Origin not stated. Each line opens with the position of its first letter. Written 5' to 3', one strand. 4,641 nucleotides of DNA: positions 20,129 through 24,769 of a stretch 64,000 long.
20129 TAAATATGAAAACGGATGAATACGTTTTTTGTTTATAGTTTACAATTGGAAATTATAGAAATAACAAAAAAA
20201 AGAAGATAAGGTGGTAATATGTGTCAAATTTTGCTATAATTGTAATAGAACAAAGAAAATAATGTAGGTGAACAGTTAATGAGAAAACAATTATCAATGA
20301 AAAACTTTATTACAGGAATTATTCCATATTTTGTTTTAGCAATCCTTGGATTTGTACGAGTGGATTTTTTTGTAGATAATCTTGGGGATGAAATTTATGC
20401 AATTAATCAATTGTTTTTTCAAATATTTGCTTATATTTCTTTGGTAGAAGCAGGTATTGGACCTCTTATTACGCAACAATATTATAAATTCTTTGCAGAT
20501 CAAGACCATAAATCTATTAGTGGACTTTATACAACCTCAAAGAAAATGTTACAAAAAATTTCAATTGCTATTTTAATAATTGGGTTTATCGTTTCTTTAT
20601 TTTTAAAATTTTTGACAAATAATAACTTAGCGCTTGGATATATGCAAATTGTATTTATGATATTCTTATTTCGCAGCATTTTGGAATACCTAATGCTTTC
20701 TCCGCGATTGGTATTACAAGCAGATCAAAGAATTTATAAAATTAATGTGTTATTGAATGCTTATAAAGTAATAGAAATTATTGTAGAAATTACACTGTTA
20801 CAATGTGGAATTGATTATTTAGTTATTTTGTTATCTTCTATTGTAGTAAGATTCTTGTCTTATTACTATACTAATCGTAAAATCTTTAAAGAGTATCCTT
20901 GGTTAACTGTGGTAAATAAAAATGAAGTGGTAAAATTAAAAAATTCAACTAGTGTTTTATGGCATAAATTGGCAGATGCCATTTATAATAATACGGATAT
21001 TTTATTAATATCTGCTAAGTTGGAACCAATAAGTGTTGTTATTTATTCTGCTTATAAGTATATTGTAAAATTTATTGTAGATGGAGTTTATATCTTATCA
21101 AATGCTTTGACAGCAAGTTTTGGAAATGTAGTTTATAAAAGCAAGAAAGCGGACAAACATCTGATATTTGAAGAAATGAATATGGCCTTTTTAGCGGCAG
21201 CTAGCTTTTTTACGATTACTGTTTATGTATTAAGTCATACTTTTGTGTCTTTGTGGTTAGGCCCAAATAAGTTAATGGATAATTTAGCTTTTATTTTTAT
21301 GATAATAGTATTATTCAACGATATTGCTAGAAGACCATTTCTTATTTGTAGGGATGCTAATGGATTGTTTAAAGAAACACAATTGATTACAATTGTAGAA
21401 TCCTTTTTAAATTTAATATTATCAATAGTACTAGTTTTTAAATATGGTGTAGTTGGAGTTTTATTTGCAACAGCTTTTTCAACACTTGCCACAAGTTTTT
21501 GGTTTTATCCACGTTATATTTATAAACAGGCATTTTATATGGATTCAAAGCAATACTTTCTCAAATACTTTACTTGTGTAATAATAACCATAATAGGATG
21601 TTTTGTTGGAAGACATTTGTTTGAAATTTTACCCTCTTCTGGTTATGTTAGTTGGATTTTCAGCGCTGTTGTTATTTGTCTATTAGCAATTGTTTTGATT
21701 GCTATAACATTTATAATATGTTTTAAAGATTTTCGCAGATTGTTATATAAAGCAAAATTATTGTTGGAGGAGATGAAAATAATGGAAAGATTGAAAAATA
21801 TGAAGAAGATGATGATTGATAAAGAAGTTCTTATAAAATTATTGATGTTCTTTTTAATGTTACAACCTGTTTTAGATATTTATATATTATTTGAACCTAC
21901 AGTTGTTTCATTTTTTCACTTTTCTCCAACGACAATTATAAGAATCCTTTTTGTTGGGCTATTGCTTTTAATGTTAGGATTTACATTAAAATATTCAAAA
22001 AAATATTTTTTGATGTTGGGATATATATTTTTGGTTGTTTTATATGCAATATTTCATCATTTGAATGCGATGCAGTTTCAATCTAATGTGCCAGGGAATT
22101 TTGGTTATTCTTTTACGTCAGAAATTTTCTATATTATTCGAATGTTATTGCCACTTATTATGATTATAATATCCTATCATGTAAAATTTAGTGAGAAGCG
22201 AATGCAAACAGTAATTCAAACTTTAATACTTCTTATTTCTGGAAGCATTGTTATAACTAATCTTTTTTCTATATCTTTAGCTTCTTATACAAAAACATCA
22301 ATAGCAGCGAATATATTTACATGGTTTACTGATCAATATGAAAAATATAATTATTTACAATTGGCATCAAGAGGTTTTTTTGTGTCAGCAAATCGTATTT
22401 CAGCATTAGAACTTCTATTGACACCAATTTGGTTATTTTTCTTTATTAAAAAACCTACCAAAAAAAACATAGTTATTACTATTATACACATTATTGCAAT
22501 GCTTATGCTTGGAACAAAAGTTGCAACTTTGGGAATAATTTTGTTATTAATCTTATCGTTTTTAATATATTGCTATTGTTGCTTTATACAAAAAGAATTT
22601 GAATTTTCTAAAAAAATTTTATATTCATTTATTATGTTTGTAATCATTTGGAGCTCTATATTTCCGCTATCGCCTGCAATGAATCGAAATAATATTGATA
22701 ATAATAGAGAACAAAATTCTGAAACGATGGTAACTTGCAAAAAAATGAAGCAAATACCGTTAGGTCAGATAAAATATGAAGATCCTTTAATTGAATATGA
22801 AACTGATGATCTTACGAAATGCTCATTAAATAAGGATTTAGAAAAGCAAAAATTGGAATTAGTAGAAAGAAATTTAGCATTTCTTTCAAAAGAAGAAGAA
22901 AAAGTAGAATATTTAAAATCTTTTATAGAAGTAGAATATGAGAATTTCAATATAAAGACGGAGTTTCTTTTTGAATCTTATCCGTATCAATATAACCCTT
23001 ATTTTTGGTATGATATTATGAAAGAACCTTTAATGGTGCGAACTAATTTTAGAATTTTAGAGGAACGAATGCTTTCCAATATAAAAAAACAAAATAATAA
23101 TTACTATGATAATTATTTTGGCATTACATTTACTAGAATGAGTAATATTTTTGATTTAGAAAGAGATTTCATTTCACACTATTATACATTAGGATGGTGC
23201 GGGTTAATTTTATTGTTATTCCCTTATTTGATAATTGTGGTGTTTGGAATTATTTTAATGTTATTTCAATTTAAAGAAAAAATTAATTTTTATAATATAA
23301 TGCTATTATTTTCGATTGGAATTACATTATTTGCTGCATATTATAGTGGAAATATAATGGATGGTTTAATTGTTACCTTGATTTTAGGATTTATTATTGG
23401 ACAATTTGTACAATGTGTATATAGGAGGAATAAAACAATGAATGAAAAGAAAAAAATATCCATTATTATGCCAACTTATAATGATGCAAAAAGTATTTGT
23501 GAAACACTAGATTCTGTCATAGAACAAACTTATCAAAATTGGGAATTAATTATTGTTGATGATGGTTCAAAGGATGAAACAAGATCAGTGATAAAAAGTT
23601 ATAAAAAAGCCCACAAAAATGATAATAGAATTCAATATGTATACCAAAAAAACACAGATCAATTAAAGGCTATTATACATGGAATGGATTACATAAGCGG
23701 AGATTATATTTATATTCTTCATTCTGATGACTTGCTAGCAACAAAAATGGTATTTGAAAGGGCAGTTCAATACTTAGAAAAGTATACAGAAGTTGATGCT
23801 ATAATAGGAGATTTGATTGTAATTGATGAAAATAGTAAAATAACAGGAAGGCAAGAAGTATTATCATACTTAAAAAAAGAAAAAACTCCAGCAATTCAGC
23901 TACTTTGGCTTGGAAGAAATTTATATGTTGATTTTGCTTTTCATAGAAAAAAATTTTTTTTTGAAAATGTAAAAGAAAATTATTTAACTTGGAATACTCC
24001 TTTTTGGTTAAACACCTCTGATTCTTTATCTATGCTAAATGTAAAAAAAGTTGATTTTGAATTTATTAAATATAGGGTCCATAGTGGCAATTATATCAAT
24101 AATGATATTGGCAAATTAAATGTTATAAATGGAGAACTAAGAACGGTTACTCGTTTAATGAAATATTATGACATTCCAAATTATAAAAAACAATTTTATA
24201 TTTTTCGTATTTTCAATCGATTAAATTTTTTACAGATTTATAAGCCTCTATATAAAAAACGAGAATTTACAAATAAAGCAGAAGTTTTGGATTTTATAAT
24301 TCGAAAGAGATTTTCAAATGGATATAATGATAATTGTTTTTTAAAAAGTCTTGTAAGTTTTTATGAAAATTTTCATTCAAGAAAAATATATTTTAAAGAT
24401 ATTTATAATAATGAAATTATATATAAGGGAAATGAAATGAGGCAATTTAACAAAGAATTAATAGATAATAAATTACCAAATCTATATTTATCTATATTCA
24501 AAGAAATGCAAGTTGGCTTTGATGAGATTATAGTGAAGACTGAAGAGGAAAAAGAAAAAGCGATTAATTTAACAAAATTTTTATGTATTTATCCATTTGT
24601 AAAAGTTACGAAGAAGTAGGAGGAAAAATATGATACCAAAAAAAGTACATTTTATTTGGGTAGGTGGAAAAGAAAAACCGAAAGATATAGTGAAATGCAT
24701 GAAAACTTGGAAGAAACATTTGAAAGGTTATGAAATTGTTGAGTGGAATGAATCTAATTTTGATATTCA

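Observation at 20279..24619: Single 1446-codon ORF with three parts resembling a Wzx-type flippase, a Wzy/ligase-like polymerase and a GT2 transferase, with internal ribosome-binding sites at both junctions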

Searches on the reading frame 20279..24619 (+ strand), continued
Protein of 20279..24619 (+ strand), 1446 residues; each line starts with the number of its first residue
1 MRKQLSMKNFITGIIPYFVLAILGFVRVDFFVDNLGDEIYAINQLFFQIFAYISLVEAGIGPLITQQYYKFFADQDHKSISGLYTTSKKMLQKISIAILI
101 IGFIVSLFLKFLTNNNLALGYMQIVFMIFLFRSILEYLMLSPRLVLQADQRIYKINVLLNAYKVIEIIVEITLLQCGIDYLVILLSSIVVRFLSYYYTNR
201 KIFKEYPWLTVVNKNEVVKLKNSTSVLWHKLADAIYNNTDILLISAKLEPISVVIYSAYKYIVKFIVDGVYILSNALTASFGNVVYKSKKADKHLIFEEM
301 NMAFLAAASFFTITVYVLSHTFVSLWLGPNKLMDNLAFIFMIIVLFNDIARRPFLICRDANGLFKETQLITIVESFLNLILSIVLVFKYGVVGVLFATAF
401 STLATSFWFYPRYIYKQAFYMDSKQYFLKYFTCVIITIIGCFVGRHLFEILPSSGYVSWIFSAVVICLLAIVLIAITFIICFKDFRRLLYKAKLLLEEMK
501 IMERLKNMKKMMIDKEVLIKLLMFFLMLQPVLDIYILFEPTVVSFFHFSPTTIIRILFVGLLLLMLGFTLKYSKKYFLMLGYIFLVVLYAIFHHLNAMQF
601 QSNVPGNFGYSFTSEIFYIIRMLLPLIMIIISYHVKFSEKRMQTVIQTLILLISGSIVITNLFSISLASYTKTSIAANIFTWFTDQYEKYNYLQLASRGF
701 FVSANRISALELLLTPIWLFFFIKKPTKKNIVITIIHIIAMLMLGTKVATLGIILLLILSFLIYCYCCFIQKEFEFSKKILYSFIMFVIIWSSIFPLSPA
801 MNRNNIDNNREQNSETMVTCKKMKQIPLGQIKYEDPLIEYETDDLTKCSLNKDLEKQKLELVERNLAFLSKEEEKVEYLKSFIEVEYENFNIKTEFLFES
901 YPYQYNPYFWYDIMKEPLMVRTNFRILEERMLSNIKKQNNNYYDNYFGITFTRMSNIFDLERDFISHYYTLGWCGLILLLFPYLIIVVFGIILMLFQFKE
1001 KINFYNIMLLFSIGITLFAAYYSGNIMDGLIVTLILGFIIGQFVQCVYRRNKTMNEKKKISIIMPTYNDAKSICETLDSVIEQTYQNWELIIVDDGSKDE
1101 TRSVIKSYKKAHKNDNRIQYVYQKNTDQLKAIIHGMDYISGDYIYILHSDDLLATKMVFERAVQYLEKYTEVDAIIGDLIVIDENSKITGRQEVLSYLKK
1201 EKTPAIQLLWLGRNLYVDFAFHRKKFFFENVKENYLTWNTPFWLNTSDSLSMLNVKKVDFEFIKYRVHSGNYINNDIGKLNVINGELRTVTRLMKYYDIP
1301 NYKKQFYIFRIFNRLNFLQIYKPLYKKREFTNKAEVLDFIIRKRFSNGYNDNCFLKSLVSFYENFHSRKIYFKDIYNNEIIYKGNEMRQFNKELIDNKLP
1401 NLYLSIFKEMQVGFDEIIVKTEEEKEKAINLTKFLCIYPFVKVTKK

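Call 21: find_encoding_contigs(protein=P0003, flank=10000, max_places=3)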
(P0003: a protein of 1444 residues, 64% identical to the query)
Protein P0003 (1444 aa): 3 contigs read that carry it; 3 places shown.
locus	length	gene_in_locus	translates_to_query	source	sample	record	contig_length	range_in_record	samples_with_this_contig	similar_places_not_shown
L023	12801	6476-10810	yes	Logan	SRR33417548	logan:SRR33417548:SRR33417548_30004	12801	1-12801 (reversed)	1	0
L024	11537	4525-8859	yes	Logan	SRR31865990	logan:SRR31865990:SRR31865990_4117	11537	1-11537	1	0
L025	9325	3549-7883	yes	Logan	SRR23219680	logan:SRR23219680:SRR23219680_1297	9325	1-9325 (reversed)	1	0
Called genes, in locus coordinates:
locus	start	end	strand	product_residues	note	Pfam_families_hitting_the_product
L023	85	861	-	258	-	PF01066:CDP-OH_P_transf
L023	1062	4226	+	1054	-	PF01832:Glucosaminidase, PF09479:Flg_new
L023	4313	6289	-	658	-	PF03793:PASTA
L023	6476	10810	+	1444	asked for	PF13425:O-antigen_lig, PF00535:Glycos_transf_2, PF10111:Glyco_tranf_2_2 (weak), PF13641:Glyco_tranf_2_3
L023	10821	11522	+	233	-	PF05704:Caps_synth, PF12919:TcdA_TcdB (faint), PF04488:Gly_transf_sug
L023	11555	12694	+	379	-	PF20706:GT4-conflict, PF00534:Glycos_transf_1, PF13692:Glyco_trans_1_4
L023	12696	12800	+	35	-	?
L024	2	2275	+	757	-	?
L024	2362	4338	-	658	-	PF03793:PASTA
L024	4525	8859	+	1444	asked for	PF13425:O-antigen_lig, PF00535:Glycos_transf_2, PF10111:Glyco_tranf_2_2 (weak), PF13641:Glyco_tranf_2_3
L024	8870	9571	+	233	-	PF05704:Caps_synth, PF12919:TcdA_TcdB (faint), PF04488:Gly_transf_sug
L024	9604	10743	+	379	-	PF20706:GT4-conflict, PF00534:Glycos_transf_1, PF13692:Glyco_trans_1_4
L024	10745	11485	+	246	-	PF03808:Glyco_tran_WecG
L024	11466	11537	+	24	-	?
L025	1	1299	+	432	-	?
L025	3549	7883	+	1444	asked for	PF13425:O-antigen_lig, PF00535:Glycos_transf_2, PF10111:Glyco_tranf_2_2 (weak), PF13641:Glyco_tranf_2_3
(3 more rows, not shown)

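Call 24: find_encoding_contigs(protein=P0001, flank=2000, max_places=10)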
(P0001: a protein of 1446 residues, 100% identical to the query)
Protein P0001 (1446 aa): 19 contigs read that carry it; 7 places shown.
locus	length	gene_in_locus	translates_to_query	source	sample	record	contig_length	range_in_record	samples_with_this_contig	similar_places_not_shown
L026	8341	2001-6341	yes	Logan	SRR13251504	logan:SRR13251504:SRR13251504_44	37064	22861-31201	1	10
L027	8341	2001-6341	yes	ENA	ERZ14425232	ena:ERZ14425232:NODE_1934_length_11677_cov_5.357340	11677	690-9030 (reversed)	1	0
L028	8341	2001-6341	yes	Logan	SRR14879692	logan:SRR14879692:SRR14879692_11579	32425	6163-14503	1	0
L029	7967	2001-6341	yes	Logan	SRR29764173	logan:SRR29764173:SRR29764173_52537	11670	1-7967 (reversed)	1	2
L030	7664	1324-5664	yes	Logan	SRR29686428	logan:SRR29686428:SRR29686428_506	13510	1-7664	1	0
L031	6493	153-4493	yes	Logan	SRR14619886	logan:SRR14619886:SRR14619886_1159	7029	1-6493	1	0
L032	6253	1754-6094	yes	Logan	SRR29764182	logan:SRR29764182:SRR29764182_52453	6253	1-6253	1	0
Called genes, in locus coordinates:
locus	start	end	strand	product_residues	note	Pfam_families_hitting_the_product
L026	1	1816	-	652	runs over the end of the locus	PF03793:PASTA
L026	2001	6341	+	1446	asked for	PF13425:O-antigen_lig, PF00535:Glycos_transf_2, PF13641:Glyco_tranf_2_3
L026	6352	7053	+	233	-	PF05704:Caps_synth, PF12919:TcdA_TcdB (faint), PF04488:Gly_transf_sug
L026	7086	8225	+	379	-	PF20706:GT4-conflict, PF00534:Glycos_transf_1, PF13692:Glyco_trans_1_4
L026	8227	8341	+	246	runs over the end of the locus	PF03808:Glyco_tran_WecG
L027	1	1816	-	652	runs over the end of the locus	PF03793:PASTA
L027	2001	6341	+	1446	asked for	PF13425:O-antigen_lig, PF00535:Glycos_transf_2, PF13641:Glyco_tranf_2_3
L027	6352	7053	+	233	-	PF05704:Caps_synth, PF12919:TcdA_TcdB (faint), PF04488:Gly_transf_sug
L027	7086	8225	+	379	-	PF20706:GT4-conflict, PF00534:Glycos_transf_1, PF13692:Glyco_trans_1_4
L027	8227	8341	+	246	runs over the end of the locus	PF03808:Glyco_tran_WecG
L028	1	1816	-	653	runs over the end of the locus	PF03793:PASTA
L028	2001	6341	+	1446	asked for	PF13425:O-antigen_lig, PF00535:Glycos_transf_2, PF13641:Glyco_tranf_2_3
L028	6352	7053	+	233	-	PF05704:Caps_synth, PF12919:TcdA_TcdB (faint), PF04488:Gly_transf_sug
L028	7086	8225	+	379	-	PF20706:GT4-conflict, PF00534:Glycos_transf_1, PF13692:Glyco_trans_1_4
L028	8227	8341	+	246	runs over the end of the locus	PF03808:Glyco_tran_WecG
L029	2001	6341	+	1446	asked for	PF13425:O-antigen_lig, PF00535:Glycos_transf_2, PF13641:Glyco_tranf_2_3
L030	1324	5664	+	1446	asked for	PF13425:O-antigen_lig, PF00535:Glycos_transf_2, PF13641:Glyco_tranf_2_3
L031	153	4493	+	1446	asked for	PF13425:O-antigen_lig, PF00535:Glycos_transf_2, PF13641:Glyco_tranf_2_3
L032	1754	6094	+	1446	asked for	PF13425:O-antigen_lig, PF00535:Glycos_transf_2, PF13641:Glyco_tranf_2_3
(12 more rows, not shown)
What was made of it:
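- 20279..24619 (+): Single gene for a 1446-aa (170.4 kDa) fusion protein: about 26 transmembrane helices plus a cytoplasmic glycosyltransferase domain. The exact protein is on 19 contigs from independent samples (call 24).
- Checked: The identical 1446-aa protein is encoded on 19 contigs, and the places shown come from 7 different samples (call 24).
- The identical protein is on 19 contigs from independent samples (call 24). The identical protein is on 19 contigs from many samples and assemblers (call 24).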

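Call 48: search_protein_representatives(protein=window:21017-24616:+)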
Query: 1200 residues. Proteins with E-value up to 0.001 (for the whole library): 226975; up to 1e-10: 22757; up to 1e-30: 470. The best 150 are listed.
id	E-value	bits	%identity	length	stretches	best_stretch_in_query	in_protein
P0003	0.0e+00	1518.6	59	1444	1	1-1200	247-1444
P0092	0.0e+00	1104.3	53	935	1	262-1199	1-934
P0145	2.2e-257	873.8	50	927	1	261-1197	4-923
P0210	2.3e-213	728.0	45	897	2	612-1200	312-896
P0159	2.0e-207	708.3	44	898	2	607-1197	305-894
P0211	3.4e-204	697.7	42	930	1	269-1198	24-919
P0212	4.0e-185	634.5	41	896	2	641-1197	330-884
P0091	2.7e-169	582.1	51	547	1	260-805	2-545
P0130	1.2e-138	480.6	49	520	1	264-804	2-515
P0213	3.2e-133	462.6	53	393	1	812-1197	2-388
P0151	6.8e-123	428.4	44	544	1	262-802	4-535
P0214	2.5e-122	426.5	35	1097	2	797-1198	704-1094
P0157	7.1e-109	382.0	44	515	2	266-560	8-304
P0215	2.6e-108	380.1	40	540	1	262-805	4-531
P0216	1.2e-106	374.6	47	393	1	813-1197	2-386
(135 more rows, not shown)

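Call 52: find_encoding_contigs(protein=P0004, flank=8000, max_places=2)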
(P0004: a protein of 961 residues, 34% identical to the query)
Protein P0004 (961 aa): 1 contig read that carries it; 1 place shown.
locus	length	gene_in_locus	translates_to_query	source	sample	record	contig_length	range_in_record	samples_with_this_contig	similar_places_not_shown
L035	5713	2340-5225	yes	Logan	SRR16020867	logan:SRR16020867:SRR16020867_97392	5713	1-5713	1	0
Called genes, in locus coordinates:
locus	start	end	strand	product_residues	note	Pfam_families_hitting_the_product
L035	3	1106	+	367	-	?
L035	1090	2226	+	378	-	PF02350:Epimerase_2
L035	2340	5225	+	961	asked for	PF13425:O-antigen_lig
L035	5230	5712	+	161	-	?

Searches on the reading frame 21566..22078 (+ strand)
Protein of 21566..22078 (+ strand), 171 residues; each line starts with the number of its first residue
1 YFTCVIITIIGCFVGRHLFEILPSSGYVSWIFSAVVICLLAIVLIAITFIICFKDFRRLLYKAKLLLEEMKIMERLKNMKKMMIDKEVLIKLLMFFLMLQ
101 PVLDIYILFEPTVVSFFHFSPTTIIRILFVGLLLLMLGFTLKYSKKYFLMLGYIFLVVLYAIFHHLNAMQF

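Call 82: find_related_loci(query=window:21566-22078:+, collection=metagenome_contigs, flank=5000)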
Query window:21566-22078:+ (171 aa) in metagenome_contigs; peptide patterns used: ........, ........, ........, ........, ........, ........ (x = any residue, [..] = any of these).
383 stretches matched a pattern; 3 encode a relative of the query (tblastn E <= 1e-3); 3 distinct loci.
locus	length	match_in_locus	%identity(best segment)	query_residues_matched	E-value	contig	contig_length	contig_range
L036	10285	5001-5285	42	71-166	7e-16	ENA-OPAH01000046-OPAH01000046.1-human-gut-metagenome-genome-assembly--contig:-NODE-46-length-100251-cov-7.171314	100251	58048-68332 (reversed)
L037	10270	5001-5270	40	75-165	1e-15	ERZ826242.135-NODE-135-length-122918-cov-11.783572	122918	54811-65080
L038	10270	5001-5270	40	75-165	1e-15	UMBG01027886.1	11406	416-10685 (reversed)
